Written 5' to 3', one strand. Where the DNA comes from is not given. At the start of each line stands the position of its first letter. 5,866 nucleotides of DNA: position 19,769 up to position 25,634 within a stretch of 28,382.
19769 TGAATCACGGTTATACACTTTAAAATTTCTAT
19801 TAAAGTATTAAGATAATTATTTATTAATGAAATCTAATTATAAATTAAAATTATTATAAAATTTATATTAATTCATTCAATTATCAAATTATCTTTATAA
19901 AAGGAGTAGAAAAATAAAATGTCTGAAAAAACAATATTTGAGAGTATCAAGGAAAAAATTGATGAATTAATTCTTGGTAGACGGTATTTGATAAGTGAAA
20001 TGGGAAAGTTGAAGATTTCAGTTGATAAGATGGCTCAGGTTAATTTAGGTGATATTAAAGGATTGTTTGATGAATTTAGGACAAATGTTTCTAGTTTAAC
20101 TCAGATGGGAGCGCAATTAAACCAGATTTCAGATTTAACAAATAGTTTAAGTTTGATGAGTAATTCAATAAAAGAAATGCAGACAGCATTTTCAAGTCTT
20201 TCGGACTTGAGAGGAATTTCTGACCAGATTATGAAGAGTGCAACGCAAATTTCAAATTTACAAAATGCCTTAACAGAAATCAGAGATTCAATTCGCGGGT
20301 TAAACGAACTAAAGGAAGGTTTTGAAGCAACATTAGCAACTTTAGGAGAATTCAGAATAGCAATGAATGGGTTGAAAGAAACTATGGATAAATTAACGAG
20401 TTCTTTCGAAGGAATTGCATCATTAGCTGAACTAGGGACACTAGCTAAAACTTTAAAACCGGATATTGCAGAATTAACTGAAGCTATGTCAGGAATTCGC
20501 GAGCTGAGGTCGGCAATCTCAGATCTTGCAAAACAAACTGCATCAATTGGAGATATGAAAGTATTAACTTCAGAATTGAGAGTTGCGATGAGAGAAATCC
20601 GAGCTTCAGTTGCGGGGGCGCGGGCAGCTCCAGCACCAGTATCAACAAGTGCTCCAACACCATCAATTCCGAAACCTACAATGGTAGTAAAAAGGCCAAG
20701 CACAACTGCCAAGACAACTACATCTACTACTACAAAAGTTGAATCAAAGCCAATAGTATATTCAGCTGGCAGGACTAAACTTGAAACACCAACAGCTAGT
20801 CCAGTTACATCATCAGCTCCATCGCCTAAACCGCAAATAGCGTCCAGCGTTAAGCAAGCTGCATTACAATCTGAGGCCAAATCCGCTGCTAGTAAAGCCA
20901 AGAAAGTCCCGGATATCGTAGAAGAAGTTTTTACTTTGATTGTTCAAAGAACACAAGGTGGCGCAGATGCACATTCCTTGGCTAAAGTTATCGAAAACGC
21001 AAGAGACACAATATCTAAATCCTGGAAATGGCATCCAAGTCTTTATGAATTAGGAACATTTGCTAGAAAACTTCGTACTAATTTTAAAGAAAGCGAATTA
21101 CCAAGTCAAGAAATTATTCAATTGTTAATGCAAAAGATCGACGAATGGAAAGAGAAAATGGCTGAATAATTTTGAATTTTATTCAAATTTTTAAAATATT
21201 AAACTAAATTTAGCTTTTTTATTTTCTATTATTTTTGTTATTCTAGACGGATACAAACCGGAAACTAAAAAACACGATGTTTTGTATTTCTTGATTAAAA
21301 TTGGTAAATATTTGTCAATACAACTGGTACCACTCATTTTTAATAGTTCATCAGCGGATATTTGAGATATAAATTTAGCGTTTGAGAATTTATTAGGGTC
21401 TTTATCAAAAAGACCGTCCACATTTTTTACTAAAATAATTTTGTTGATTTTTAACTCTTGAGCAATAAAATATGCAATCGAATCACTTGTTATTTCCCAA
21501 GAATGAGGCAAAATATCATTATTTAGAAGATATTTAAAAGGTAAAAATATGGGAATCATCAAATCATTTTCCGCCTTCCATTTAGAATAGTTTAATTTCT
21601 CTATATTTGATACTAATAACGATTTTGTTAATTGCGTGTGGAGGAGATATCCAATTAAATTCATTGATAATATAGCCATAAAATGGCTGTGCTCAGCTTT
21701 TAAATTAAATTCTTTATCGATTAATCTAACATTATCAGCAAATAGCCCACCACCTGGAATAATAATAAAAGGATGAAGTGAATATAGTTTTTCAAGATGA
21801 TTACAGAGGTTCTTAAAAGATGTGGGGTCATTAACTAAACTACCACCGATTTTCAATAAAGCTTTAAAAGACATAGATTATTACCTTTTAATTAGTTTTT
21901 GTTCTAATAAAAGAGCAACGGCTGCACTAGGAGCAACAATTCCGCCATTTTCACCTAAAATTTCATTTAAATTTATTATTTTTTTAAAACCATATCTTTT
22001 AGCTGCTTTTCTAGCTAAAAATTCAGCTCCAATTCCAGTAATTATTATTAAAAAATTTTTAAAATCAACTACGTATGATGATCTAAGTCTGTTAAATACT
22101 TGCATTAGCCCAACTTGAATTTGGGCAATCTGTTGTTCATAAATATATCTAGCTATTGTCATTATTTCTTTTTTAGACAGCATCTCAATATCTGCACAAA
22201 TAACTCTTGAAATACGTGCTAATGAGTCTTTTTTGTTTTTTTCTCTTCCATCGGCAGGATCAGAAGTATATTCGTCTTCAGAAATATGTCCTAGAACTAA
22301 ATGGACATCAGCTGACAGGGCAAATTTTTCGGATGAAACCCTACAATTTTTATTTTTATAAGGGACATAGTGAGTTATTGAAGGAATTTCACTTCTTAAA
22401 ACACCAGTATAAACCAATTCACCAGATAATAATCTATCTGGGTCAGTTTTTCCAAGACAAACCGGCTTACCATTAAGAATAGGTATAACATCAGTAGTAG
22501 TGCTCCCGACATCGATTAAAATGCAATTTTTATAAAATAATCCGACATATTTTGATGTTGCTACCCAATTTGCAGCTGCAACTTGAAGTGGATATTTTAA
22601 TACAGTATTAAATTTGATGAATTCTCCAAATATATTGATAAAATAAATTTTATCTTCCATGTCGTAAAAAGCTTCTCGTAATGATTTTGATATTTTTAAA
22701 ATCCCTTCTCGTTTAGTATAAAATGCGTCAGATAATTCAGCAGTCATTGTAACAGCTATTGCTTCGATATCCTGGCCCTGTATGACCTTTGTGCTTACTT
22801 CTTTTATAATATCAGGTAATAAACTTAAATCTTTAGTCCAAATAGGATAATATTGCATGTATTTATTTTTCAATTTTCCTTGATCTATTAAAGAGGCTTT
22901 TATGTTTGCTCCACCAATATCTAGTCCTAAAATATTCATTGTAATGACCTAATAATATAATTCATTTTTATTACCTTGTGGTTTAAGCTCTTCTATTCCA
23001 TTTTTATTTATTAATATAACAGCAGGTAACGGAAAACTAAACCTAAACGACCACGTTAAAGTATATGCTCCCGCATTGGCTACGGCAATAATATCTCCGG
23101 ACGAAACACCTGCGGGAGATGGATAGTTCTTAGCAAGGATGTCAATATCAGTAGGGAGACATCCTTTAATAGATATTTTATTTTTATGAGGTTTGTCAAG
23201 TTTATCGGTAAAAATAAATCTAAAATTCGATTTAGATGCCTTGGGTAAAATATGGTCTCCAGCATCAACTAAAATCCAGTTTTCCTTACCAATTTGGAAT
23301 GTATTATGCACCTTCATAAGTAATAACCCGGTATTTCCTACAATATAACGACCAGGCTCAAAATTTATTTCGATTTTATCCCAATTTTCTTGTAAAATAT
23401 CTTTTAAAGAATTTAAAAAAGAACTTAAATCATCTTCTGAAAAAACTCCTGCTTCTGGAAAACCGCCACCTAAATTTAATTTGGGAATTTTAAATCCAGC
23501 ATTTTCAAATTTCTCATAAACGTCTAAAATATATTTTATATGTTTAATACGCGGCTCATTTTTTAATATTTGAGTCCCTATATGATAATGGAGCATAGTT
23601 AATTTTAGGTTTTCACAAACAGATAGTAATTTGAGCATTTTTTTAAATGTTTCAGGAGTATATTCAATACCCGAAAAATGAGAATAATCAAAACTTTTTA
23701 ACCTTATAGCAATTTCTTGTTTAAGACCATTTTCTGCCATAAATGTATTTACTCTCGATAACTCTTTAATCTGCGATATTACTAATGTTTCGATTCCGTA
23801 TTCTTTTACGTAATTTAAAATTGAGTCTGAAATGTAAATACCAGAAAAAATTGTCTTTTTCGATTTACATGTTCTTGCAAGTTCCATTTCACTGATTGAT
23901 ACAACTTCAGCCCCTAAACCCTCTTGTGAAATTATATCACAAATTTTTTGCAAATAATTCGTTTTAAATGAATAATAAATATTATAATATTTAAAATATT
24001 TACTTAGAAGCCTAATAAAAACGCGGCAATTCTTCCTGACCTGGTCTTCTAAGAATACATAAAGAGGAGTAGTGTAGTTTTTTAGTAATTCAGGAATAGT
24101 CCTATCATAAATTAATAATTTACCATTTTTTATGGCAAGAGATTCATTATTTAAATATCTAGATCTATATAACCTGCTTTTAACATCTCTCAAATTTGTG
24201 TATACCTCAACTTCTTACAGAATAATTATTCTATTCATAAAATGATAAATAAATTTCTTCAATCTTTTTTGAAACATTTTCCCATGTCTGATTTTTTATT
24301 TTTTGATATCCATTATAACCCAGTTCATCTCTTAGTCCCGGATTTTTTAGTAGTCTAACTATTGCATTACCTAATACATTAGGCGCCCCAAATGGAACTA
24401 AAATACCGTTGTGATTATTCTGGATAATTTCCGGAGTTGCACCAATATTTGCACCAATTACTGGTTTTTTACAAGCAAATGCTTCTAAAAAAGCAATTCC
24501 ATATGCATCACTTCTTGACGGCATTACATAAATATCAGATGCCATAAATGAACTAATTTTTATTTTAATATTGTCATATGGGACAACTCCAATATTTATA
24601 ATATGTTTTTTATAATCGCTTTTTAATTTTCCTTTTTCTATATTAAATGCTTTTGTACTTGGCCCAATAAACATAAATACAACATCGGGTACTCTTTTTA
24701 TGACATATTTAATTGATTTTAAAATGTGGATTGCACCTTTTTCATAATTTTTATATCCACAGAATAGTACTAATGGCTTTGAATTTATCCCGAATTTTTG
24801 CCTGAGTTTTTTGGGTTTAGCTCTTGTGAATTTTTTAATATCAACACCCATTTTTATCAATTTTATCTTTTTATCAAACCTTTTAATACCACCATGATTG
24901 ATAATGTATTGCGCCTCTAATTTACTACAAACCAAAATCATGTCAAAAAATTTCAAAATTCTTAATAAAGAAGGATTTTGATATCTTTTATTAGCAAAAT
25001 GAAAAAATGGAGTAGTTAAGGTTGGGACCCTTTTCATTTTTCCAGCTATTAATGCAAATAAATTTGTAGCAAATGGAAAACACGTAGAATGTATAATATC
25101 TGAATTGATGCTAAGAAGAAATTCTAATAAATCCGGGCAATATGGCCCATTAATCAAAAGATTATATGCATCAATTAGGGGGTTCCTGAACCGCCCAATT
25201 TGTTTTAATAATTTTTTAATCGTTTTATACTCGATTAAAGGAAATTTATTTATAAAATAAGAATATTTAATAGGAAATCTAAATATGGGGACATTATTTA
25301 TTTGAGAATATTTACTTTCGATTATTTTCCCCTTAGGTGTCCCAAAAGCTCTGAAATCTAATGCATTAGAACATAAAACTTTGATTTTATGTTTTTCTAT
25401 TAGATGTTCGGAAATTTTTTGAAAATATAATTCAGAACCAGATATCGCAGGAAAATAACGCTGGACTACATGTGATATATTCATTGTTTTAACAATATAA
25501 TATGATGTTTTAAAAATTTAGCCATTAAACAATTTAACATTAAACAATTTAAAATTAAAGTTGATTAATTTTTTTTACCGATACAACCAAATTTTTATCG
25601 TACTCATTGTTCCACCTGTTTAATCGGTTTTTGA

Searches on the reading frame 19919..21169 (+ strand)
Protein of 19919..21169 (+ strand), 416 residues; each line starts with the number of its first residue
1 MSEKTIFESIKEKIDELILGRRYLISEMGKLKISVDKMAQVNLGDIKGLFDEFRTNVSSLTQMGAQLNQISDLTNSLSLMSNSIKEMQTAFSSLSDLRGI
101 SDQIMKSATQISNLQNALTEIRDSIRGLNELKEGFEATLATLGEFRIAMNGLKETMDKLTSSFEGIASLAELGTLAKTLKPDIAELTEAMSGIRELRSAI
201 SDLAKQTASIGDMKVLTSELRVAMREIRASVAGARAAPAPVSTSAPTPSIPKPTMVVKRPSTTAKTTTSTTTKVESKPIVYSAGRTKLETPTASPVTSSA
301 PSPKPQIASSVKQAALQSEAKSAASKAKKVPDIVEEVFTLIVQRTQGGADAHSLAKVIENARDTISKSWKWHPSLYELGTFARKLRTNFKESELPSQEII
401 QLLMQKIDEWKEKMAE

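Call 11: search_protein_families(library=pfam, proteins=[window:19919-21169:+], max_evalue=0.01)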
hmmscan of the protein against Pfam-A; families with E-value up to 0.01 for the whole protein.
window:19919-21169:+ (416 aa): 7 families
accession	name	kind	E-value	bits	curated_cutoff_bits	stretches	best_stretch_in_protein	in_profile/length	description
PF05531.17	NPV_P10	-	0.0005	20.9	29.8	0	97-154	6-63/75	Nucleopolyhedrovirus P10 protein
PF24611.2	Spectrin_Anc-1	-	0.0015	19.3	33.2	0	38-90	22-75/115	Nuclear anchorage protein 1, spectrin-like repeat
PF23129.1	DotZ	-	0.0046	17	27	0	304-409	167-275/293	DotZ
PF10046.14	BLOC1_2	-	0.0049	17.6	33.4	0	94-142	36-84/96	Biogenesis of lysosome-related organelles complex-1 subunit 2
PF04136.21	COG3_N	-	0.0051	17.2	27.9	0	42-96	9-63/147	Conserved oligomeric Golgi complex subunit 3, N-terminal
PF23153.1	Aip3p_Bud6_N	-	0.0068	17.1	27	0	100-166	10-73/109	Aip3p/Bud6 N-terminal domain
PF10498.14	IFT57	-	0.0073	15.8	40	0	52-186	219-349/360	Intra-flagellar transport protein 57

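Call 61: find_homologous_proteins(query=window:19919-21166:+, region=325-416)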
Query window:19919-21166:+, residues 325-416 (92 aa): 13 proteins with E <= 0.001 among 54 candidates. Only proteins of 228 to 728 residues were searched: fused or split forms outside these lengths cannot appear, so this answer is no evidence that the protein stands alone or is whole; lengths 'longer' or 'shorter' looks for them.
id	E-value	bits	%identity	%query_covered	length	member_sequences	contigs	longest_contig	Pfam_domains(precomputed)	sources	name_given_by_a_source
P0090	7.2e-48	178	88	99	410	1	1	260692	-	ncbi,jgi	ncbi:MAG: hypothetical protein ACTSPY_06445 [Candidatus Helarchaeota archaeon]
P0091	1.6e-47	177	89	100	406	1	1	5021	-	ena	-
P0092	3.5e-45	169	82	99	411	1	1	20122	-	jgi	jgi:division protein CdvB (Snf7/Vps24/ESCRT-III family)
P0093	3.5e-37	144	100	72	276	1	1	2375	-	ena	-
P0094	1.2e-27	113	63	95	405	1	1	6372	PF04513.18,PF05531.18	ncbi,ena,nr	ncbi:MAG: hypothetical protein HWN66_18595 [Candidatus Helarchaeota archaeon]|nr:hypothetical protei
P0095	1.0e-26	111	64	95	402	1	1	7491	PF10046.15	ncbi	ncbi:MAG: hypothetical protein ACFFCM_06440 [Promethearchaeota archaeon]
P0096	1.1e-26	110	62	95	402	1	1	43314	-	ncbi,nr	ncbi:MAG: hypothetical protein HWN67_08450 [Candidatus Helarchaeota archaeon]|nr:hypothetical protei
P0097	2.6e-26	109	60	93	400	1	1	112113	-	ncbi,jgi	ncbi:MAG: hypothetical protein ACTSRG_01350 [Candidatus Helarchaeota archaeon]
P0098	3.4e-26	109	60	100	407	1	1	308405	PF10046.15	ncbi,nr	ncbi:MAG: hypothetical protein EAX96_08400 [Candidatus Lokiarchaeota archaeon]|nr:hypothetical prote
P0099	1.6e-23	100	55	99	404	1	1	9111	-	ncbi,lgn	ncbi:MAG: hypothetical protein ACFFD2_13815 [Promethearchaeota archaeon]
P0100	9.3e-23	98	57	96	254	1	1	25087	-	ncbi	-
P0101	8.0e-8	50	45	71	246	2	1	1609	-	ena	-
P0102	9.0e-8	50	45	71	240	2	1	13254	-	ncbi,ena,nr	ncbi:MAG: hypothetical protein HWN67_21825 [Candidatus Helarchaeota archaeon]|nr:hypothetical protei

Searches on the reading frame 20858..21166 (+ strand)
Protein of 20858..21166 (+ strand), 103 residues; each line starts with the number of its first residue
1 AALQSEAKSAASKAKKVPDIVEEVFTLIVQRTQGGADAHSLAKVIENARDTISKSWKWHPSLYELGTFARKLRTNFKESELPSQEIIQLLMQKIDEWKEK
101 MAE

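Call 35: search_protein_families(library=pfam, proteins=[window:20858-21166:+], max_evalue=10)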
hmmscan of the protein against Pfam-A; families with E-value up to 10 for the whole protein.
window:20858-21166:+ (103 aa): 3 families
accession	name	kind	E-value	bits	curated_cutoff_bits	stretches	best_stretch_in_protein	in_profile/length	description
PF23129.1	DotZ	-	0.013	15.5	27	1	6-96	184-275/293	DotZ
PF16087.11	DUF4817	-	0.027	14.6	22.6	1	69-95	23-49/55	Helix-turn-helix domain (DUF4817)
PF21445.3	ADDB_N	-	0.081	12.5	26.6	1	13-98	108-194/290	ADDB, N-terminal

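Call 63: search_solved_structures(query=A5, max_evalue=10, show_alignments=2)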
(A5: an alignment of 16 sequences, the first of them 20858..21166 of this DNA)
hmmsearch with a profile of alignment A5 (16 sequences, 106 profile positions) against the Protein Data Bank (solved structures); distinct sequences matched with E-value up to 10: 14.
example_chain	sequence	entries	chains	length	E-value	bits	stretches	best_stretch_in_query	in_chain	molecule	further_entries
7kl9_E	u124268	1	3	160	0.37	14.1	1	13-63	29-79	CTC-445.2 inhibitor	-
2hbj_A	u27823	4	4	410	0.46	13.8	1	36-82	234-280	Exosome complex exonuclease RRP6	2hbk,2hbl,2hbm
5c0y_A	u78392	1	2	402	0.61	13.4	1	38-82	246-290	Exosome complex exonuclease RRP6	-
3hym_B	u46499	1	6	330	0.62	13.4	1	60-84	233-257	Cell division cycle protein 16 homolog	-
5apt_A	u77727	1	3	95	0.7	13.2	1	61-104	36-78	GENERAL CONTROL PROTEIN GCN4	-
1qhl_A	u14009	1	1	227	0.72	13.2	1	59-80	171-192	PROTEIN (CELL DIVISION PROTEIN MUKB)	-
6vfi_A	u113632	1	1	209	0.75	13.1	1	21-69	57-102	O43_dn18A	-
4ui9_J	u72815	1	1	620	0.75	13.1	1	60-84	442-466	CELL DIVISION CYCLE PROTEIN 16 HOMOLOG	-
5a31_J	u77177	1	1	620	0.75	13.1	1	60-84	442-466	ANAPHASE-PROMOTING COMPLEX SUBUNIT 6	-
5g04_J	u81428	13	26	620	0.82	13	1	60-84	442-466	CELL DIVISION CYCLE PROTEIN 16 HOMOLOG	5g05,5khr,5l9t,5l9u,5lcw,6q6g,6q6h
4ui9_K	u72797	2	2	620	0.83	13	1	60-84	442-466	CELL DIVISION CYCLE PROTEIN 16 HOMOLOG | ANAPHASE-PROMOTING COMPLEX SUBUNIT 6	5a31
5khu_J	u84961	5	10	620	0.83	13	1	60-84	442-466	Cell division cycle protein 16 homolog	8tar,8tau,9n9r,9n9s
8yvw_A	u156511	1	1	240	1.4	12.2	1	12-80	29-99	(S)-2-haloacid dehalogenase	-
3smv_A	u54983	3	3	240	1.4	12.2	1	12-80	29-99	(S)-2-haloacid dehalogenase | L-azetidine-2-carboxylate hydrolase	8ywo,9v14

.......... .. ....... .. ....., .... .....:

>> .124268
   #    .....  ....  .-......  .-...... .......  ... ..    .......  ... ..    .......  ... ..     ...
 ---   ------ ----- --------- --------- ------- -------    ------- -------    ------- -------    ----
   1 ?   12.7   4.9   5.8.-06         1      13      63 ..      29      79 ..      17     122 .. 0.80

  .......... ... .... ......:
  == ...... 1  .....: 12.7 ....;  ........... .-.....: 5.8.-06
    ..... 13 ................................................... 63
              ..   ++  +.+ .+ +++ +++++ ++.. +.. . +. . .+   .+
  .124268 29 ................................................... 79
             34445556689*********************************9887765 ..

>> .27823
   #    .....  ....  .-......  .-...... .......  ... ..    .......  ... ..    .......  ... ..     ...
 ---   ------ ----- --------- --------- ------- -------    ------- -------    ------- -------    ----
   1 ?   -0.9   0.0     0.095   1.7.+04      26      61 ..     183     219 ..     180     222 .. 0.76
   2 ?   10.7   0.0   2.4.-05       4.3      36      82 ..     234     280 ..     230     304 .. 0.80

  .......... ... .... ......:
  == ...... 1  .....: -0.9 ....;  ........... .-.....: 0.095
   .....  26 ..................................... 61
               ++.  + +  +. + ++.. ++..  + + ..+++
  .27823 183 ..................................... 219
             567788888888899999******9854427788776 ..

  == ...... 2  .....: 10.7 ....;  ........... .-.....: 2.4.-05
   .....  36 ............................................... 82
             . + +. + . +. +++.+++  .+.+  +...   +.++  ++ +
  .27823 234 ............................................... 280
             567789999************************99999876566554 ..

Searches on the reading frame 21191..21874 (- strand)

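Call 11: search_protein_families(library=pfam, proteins=[window:21191-21874:-], max_evalue=0.01)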
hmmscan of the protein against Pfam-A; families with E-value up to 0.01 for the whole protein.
window:21191-21874:- (227 aa): 1 family
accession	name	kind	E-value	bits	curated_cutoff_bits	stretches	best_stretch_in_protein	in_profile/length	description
PF00696.33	AA_kinase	-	6.1e-26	92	24.9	1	6-179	4-202/234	Amino acid kinase family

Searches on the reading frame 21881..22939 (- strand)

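Call 11: search_protein_families(library=pfam, proteins=[window:21881-22939:-], max_evalue=0.01)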
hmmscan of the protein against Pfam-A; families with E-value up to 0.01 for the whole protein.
window:21881-22939:- (352 aa): 1 family
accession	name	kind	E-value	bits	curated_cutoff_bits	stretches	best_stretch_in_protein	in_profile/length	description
PF01968.24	Hydantoinase_A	-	2.9e-28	99.4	22.9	1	61-347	3-290/291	Hydantoinase/oxoprolinase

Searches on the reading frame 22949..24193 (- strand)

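Call 11: search_protein_families(library=pfam, proteins=[window:22949-24193:-], max_evalue=0.01)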
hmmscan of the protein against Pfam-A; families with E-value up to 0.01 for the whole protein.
window:22949-24193:- (414 aa): 2 families
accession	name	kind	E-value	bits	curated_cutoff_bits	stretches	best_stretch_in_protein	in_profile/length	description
PF02784.22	Orn_Arg_deC_N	-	1.7e-26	93.6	23.4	1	62-286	10-247/247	Pyridoxal-dependent decarboxylase, pyridoxal binding domain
PF00278.28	Orn_DAP_Arg_deC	-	5.2e-07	30.3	23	1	208-375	5-95/95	Pyridoxal-dependent decarboxylase, C-terminal sheet domain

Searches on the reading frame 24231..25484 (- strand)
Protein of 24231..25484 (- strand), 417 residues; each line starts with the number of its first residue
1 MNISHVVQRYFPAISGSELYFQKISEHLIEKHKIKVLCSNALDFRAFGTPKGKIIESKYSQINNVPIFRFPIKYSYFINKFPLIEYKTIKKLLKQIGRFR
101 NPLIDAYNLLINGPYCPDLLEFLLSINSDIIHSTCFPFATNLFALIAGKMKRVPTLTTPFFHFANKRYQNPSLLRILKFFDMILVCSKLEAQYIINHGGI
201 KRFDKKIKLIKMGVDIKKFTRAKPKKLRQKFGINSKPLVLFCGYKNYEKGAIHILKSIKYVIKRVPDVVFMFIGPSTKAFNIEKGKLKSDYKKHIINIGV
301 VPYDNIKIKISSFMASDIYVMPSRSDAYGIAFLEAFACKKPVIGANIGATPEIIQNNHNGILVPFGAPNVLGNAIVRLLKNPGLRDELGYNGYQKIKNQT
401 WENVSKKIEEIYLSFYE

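Call 11: search_protein_families(library=pfam, proteins=[window:24231-25484:-], max_evalue=0.01)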
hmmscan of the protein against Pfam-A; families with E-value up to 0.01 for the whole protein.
window:24231-25484:- (417 aa): 5 families
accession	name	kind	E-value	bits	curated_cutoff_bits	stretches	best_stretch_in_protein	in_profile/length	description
PF00534.26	Glycos_transf_1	-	9.5e-30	103.8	26.4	1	226-394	4-171/172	Glycosyl transferases group 1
PF13692.12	Glyco_trans_1_4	-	5.9e-22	78.9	27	1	237-381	2-142/142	Glycosyl transferases group 1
PF13439.12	Glyco_transf_4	-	4.7e-11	43.5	28.5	1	100-217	45-169/170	Glycosyltransferase Family 4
PF20706.3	GT4-conflict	-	5.9e-05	22.7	26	1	228-343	193-309/385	Family 4 Glycosyltransferase in conflict systems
PF13579.12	Glyco_trans_4_4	-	0.0015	19.3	29.7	1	115-198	59-146/158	Glycosyl transferase 4-like domain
